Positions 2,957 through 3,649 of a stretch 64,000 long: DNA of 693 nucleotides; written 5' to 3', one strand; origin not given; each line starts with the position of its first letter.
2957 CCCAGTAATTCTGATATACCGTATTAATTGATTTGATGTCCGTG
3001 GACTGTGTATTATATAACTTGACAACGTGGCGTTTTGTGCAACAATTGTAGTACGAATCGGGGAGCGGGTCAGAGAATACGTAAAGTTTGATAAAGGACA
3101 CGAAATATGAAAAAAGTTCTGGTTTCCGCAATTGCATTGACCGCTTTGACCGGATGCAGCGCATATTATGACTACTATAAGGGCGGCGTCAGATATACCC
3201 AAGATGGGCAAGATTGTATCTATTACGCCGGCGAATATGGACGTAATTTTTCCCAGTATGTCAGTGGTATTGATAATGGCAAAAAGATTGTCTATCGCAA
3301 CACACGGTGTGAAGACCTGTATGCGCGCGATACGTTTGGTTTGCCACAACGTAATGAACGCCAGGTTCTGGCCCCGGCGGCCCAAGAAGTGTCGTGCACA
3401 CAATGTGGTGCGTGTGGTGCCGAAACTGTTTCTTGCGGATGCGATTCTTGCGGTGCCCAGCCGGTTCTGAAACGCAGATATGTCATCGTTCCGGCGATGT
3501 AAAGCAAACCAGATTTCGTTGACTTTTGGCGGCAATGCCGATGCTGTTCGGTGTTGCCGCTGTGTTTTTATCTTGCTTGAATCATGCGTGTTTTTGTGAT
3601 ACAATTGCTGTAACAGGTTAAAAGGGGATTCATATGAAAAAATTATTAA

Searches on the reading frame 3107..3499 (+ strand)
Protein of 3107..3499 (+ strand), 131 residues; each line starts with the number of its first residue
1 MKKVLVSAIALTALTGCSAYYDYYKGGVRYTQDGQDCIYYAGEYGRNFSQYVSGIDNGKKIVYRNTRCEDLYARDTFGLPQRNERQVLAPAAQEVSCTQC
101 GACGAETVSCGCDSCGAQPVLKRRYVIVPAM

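Call 28: search_protein_families(library=pfam, proteins=[window:3107-3499:+], max_evalue=0.01)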
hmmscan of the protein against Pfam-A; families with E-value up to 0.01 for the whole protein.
window:3107-3499:+ (131 aa): 1 family
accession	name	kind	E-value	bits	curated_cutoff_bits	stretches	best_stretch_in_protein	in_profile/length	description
PF08139.17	LPAM_1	-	0.0038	18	20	1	1-18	1-18/18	Prokaryotic membrane lipoprotein lipid attachment site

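Call 84: search_solved_structures(query=A5, max_evalue=10, show_alignments=2)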
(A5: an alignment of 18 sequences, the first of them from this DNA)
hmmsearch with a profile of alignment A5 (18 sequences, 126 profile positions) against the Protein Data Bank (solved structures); distinct sequences matched with E-value up to 10: 2.
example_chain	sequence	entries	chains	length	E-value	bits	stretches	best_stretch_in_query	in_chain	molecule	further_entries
4um5_A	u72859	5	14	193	0.064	16.5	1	21-96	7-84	3-DEOXY-D-MANNO-OCTULOSONATE 8-PHOSPHATE PHOSPHATASE KDSC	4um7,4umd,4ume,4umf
5yvq_B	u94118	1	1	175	1.4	12.1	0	34-66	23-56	Tail fiber assembly protein U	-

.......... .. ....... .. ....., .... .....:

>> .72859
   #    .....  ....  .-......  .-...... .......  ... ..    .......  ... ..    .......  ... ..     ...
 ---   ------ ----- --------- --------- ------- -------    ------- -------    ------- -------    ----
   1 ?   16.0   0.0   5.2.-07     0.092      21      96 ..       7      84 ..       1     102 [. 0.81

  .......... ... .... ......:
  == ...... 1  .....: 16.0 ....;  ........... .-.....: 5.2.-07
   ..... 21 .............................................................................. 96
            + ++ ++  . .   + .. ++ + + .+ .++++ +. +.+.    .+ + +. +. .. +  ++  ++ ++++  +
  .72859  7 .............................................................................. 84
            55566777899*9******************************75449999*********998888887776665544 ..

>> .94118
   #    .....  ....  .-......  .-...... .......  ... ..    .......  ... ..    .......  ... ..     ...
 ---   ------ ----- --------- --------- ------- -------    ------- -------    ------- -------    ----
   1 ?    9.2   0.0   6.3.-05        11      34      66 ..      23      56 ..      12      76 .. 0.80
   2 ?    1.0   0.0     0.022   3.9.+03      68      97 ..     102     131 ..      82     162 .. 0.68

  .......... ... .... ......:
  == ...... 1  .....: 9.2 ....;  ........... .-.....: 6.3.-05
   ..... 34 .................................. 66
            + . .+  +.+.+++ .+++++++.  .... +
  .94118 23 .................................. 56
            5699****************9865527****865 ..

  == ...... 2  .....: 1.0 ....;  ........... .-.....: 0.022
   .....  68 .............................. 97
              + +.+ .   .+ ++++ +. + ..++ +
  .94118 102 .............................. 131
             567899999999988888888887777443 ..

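Call 85: search_protein_families(library=pfam, alignment_id=A5, max_evalue=1)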
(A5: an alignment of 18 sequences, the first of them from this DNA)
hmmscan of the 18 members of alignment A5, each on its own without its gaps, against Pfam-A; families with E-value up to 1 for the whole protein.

A. member 1, seq(131 aa): 4 families
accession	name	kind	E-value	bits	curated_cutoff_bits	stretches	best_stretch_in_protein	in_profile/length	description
PF08139.17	LPAM_1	-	0.0038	18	20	1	1-18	1-18/18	Prokaryotic membrane lipoprotein lipid attachment site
PF24844.1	PolC_DP2_central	-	0.016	14.6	24.3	1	93-119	331-357/372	DNA polymerase II large subunit DP2, central domain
PF14354.12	Lar_restr_allev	-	0.12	13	28.6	0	88-102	24-33/58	Restriction alleviation protein Lar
PF00569.23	ZZ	-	0.31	11.3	21.4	0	112-125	7-20/45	Zinc finger, ZZ type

B. families by the number of members that match (of 18 scanned): 7 families
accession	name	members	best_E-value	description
PF08139.17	LPAM_1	13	0.00034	Prokaryotic membrane lipoprotein lipid attachment site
PF24844.1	PolC_DP2_central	1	0.016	DNA polymerase II large subunit DP2, central domain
PF06537.16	DHOR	1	0.021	Di-haem oxidoreductase, putative peroxidase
PF14354.12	Lar_restr_allev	1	0.12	Restriction alleviation protein Lar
PF17851.8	GH43_C2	1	0.18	Beta xylosidase C-terminal Concanavalin A-like domain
PF00569.23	ZZ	1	0.31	Zinc finger, ZZ type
PF13627.12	LptM_cons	1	0.76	LPS-assembly lipoprotein LptM, conserved region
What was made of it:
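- The lipoprotein resembles no known T4SS lipoprotein (calls 84, 85).
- Tried and rejected: Lipoprotein partner as a VirB7-like protein: no support from Pfam or PDB (calls 84, 85).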
